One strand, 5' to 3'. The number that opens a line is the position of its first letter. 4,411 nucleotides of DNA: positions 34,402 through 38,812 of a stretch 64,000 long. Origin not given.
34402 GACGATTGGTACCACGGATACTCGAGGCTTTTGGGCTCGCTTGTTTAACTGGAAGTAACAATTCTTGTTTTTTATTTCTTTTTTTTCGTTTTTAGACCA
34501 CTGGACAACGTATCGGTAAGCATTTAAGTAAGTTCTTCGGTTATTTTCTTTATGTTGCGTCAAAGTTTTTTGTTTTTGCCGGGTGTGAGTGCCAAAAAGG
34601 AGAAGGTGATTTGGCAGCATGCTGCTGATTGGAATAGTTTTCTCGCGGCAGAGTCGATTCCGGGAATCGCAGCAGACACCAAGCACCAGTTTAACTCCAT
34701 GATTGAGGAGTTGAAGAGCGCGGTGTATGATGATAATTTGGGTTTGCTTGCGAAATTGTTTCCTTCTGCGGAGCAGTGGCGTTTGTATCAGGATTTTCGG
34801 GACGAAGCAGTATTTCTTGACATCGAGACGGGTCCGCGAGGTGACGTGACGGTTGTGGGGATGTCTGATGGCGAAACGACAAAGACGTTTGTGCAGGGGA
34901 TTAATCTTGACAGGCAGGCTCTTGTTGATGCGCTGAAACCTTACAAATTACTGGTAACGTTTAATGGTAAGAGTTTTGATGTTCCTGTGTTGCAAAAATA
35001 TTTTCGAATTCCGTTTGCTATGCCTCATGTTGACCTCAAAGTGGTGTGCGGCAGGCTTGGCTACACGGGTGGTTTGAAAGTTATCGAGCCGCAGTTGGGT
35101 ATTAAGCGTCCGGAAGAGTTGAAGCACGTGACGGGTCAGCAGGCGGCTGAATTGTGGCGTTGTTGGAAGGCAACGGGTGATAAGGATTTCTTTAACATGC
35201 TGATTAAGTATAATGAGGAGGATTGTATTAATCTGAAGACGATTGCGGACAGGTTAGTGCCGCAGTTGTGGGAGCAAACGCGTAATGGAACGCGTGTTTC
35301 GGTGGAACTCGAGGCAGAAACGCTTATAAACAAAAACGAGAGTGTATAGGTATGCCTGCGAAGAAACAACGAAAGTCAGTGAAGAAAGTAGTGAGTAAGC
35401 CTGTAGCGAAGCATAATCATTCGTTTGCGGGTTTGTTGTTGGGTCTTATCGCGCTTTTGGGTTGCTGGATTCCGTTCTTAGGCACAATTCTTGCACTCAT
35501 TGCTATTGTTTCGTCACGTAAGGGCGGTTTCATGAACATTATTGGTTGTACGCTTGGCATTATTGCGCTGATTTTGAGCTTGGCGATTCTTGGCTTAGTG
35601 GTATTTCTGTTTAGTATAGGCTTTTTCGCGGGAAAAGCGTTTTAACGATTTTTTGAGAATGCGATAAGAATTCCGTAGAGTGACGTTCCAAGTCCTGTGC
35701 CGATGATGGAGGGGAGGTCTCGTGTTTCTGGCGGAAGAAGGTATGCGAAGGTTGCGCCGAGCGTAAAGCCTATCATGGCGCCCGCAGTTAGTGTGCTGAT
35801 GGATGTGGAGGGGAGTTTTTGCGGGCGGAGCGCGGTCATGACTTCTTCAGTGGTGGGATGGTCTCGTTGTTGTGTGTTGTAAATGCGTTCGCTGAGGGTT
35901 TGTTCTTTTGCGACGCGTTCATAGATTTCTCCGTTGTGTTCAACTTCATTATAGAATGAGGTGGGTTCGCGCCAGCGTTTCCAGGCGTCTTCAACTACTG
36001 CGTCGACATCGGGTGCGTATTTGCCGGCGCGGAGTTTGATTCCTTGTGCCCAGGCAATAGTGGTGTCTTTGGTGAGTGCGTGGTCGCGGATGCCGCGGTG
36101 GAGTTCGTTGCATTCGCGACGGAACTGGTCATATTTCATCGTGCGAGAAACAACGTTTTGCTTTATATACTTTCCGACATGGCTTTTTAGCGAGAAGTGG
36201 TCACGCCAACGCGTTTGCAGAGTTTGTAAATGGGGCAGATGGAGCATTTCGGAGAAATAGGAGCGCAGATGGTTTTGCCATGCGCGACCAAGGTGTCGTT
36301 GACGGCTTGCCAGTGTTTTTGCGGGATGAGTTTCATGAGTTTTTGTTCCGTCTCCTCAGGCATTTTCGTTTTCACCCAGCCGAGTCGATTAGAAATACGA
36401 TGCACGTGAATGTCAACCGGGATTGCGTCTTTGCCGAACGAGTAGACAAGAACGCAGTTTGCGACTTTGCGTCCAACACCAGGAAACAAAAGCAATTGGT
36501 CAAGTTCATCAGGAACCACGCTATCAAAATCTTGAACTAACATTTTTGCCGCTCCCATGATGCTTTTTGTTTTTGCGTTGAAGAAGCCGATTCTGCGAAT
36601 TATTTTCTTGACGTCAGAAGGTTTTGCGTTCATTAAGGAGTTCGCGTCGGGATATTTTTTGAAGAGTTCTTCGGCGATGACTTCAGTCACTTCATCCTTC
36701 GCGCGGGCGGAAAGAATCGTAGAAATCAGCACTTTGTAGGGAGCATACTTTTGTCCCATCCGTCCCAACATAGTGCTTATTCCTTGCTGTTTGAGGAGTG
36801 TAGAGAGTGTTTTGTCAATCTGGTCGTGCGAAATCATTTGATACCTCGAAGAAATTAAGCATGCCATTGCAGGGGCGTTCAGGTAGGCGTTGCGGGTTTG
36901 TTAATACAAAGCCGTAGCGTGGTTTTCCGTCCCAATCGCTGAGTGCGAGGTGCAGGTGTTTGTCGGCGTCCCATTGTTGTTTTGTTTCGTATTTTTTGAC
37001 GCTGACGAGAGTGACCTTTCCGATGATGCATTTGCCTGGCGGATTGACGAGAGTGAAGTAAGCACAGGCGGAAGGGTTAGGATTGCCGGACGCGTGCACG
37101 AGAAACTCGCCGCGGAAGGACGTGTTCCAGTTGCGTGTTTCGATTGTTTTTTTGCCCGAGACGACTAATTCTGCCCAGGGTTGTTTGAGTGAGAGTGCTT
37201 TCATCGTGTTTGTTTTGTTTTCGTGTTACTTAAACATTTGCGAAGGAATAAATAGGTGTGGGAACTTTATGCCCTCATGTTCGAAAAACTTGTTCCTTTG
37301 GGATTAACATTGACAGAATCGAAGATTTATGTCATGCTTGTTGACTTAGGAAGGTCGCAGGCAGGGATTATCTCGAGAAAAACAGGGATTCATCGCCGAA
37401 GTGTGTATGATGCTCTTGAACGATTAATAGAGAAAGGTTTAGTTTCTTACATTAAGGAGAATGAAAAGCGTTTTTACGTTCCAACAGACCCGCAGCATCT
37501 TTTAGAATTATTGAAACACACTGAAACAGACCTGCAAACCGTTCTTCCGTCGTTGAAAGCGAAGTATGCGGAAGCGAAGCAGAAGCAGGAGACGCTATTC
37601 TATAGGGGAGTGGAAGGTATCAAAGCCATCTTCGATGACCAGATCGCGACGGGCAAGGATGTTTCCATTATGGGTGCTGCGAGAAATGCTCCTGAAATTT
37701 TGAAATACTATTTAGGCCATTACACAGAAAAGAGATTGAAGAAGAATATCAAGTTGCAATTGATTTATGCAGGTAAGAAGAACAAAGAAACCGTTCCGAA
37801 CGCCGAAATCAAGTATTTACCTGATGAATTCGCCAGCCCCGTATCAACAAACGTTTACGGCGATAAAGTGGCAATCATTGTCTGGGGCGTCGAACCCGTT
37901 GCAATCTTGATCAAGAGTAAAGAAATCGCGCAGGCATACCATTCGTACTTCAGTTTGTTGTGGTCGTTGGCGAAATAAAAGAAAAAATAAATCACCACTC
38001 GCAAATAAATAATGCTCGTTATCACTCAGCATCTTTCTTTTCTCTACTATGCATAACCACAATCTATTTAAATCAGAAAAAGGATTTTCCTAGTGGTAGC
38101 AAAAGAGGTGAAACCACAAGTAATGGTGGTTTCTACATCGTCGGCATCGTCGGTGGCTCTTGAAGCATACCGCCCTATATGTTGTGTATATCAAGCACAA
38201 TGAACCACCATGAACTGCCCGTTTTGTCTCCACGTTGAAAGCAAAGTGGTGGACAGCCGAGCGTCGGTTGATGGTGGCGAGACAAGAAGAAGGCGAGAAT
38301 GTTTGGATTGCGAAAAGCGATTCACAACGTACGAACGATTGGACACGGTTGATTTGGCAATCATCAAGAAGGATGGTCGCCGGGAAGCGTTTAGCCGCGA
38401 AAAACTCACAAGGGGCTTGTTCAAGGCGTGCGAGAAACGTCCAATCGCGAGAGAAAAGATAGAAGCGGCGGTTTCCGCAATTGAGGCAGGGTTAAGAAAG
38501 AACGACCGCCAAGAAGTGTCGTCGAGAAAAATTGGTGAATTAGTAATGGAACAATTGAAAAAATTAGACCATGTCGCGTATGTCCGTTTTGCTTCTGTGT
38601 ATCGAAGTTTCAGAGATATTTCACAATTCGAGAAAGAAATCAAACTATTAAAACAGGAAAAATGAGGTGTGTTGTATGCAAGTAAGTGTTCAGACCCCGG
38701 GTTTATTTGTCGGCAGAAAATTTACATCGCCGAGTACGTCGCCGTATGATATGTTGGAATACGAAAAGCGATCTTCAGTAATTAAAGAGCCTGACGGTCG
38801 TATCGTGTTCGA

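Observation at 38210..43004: Bacterial-style nrdR-nrdJ operon in an archaeon, extended by two unknown genes and a PduO adenosyltransferase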

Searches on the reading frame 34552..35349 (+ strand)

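Call 34: search_protein_families(library=pfam, proteins=[window:34552-35349:+], max_evalue=0.0001)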
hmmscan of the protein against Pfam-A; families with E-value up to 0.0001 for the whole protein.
window:34552-35349:+ (265 aa): 1 family
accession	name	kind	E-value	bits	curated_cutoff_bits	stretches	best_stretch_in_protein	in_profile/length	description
PF13482.12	RNase_H_2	-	9.6e-35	120.4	22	1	87-235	1-164/165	RNase_H superfamily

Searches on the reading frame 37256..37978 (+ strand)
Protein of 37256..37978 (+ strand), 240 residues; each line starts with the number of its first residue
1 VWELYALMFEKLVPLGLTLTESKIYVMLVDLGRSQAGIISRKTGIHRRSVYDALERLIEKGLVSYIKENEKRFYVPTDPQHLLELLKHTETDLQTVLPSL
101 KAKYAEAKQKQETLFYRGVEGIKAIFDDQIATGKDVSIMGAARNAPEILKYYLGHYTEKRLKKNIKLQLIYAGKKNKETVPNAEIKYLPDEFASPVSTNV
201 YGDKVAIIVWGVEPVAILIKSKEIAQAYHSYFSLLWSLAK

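Call 34: search_protein_families(library=pfam, proteins=[window:37256-37978:+], max_evalue=0.0001)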
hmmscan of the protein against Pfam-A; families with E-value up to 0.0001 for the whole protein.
window:37256-37978:+ (240 aa): 1 family
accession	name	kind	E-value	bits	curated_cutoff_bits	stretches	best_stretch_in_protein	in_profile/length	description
PF01978.25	TrmB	-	4.8e-16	58.8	25.6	1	15-79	4-67/68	Sugar-specific transcriptional regulator TrmB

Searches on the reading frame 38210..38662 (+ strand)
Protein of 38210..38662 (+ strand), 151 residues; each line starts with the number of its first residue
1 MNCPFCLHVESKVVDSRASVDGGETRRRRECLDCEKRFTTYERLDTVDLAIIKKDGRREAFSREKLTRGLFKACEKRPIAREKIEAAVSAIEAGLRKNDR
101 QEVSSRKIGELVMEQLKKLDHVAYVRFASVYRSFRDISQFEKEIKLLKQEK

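Call 4: search_protein_families(library=pfam, proteins=[window:38210-38662:+], max_evalue=1)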
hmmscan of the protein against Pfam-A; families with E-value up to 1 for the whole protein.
window:38210-38662:+ (151 aa): 4 families
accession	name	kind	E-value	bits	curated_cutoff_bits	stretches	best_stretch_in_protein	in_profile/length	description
PF03477.21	ATP-cone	-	9.8e-26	90.6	25.8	1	50-136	2-87/88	ATP cone domain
PF22811.2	Zn_ribbon_NrdR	-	1.6e-19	70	27.2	1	1-42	1-42/42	Transcriptional repressor NrdR-like, N-terminal domain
PF02179.21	BAG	-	0.034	15.1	23.4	1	82-123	10-50/78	BAG domain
PF00646.38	F-box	-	0.17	12.3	20.5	1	116-138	13-35/43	F-box domain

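Call 5: search_protein_families(library=ncbifam, proteins=[window:38210-38662:+], max_evalue=1)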
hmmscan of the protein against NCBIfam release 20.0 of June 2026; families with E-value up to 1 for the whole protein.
window:38210-38662:+ (151 aa): 8 families
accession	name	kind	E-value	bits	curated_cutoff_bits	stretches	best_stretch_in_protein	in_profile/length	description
TIGR00244.1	TIGR00244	equivalog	3.6e-61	205.5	124.65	1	1-146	1-146/147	transcriptional regulator NrdR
NF006732.0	PRK09263.1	equivalog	2e-05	23.2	657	1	49-139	3-92/712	anaerobic ribonucleoside-triphosphate reductase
NF005497.0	PRK07111.1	equivalog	3.1e-05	22.5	764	1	50-137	4-93/746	anaerobic ribonucleoside triphosphate reductase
NF009028.0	PRK12364.1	equivalog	0.00039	18.5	1377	1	50-136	2-92/842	ribonucleoside-diphosphate reductase subunit alpha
NF006126.0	PRK08270.1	equivalog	0.00055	18.3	548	1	50-139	4-92/684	ribonucleoside triphosphate reductase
NF003259.0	PRK04220.1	equivalog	0.0032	16.9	343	1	51-145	7-94/306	2-phosphoglycerate kinase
NF005010.0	PRK06406.1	subfamily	0.011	14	1125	1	50-139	6-96/771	vitamin B12-dependent ribonucleotide reductase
TIGR03655.1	anti_R_Lar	subfamily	0.12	12.7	39.6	1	2-40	3-40/55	Lar family restriction alleviation protein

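Call 69: list_cluster_members(proteins=[window:38210-38662:+, window:38676-41735:+, window:42486-43001:+, window:47934-50003:-, window:41741-42139:+])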
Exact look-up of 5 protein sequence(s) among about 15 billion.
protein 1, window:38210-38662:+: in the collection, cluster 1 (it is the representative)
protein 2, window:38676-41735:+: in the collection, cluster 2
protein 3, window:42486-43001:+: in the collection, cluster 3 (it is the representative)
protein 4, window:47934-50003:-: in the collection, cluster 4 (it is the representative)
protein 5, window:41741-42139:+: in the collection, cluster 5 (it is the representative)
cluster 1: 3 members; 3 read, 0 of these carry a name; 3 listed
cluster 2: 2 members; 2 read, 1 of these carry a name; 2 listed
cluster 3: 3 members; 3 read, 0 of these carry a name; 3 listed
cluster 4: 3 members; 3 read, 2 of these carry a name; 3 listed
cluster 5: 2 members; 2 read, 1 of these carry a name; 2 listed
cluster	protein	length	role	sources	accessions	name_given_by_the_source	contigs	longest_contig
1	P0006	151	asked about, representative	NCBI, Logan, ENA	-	-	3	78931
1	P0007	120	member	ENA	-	-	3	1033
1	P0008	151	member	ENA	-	-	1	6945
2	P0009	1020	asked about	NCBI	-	-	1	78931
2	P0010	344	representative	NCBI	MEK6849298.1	MAG: vitamin B12-dependent ribonucleotide reductase, partial [Nanoarchaeota archaeon]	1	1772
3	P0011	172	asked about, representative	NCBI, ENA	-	-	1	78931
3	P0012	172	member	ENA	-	-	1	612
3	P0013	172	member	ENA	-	-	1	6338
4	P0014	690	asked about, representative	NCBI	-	-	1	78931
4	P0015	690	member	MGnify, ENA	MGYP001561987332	CR=1 FL=1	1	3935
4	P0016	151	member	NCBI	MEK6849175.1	MAG: ribonucleotide-diphosphate reductase subunit alpha, partial [Nanoarchaeota archaeon]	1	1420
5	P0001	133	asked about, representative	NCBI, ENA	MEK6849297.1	MAG: hypothetical protein AABY01_01865 [Nanoarchaeota archaeon]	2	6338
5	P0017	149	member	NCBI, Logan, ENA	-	-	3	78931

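Call 81: search_solved_structures(query=window:38210-38662:+, max_evalue=0.00001, show_alignments=2)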
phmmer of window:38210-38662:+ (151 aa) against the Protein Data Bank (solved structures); distinct sequences matched with E-value up to 0.00001: 5.
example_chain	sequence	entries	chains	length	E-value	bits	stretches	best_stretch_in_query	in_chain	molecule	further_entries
9fxk_A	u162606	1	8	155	1.4e-45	158.3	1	1-148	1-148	Transcriptional repressor NrdR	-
9gex_A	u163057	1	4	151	1.9e-45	157.7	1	1-147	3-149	Transcriptional repressor NrdR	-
9fvr_A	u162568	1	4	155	2.4e-45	157.4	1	1-148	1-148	Transcriptional repressor NrdR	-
9fzf_A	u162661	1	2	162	3.2e-45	157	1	1-148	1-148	Transcriptional repressor NrdR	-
7p37_A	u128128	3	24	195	6e-35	123.8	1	1-148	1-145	Transcriptional repressor NrdR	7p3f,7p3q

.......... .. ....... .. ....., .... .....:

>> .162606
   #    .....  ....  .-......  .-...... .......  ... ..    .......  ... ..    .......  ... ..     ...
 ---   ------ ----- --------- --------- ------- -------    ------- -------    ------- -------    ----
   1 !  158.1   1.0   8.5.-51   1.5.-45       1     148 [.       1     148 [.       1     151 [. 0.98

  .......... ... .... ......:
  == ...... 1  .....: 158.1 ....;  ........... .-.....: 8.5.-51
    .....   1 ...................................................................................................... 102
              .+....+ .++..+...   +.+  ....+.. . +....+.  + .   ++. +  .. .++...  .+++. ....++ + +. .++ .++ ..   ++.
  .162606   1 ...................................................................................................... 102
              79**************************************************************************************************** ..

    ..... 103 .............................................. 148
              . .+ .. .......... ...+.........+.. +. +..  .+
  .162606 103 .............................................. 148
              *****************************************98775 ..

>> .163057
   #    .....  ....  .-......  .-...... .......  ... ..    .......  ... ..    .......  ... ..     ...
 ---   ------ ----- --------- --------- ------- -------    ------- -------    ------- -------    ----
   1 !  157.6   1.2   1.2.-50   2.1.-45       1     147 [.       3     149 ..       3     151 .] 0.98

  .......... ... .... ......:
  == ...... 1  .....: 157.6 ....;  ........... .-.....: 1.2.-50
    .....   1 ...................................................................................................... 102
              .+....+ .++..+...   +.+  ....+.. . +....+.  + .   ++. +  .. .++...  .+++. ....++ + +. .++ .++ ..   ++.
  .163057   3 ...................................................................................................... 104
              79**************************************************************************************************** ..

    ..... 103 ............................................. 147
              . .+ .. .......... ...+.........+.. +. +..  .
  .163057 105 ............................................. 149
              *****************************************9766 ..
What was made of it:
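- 38210..38665 (+): nrdR: Zn-ribbon plus ATP-cone repressor, 151 aa. It aligns over its full length to solved NrdR structures (158 bits, call 81).
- On NrdR (TIGR00244): The full-length alignment to solved NrdR scores 158 bits (call 81).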

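Call 93: find_encoding_contigs(protein=window:38210-38662:+, flank=8000, max_places=6)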
Protein window:38210-38662:+ (151 aa): 4 contigs read that carry it; 4 places shown.
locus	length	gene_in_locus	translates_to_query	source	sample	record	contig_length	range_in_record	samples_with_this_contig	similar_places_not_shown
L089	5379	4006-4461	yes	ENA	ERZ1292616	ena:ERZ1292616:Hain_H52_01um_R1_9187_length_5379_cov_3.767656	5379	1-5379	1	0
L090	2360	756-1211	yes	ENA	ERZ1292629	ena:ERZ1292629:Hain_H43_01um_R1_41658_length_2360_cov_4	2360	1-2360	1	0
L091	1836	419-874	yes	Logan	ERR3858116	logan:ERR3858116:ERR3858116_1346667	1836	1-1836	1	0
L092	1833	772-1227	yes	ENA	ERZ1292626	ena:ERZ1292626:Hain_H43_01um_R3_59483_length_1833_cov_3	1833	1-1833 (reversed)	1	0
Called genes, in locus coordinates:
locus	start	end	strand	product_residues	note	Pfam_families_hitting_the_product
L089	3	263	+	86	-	?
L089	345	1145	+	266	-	PF13482:RNase_H_2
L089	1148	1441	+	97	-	-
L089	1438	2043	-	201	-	-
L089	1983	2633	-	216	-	PF00730:HhH-GPD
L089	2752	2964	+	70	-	-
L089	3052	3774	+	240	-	PF01978:TrmB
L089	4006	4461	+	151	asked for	PF22811:Zn_ribbon_NrdR, PF03477:ATP-cone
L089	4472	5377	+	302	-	?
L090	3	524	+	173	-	?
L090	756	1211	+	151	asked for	PF22811:Zn_ribbon_NrdR, PF03477:ATP-cone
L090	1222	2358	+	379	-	?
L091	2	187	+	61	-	?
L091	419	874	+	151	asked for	PF22811:Zn_ribbon_NrdR, PF03477:ATP-cone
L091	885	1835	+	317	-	?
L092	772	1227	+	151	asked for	PF22811:Zn_ribbon_NrdR, PF03477:ATP-cone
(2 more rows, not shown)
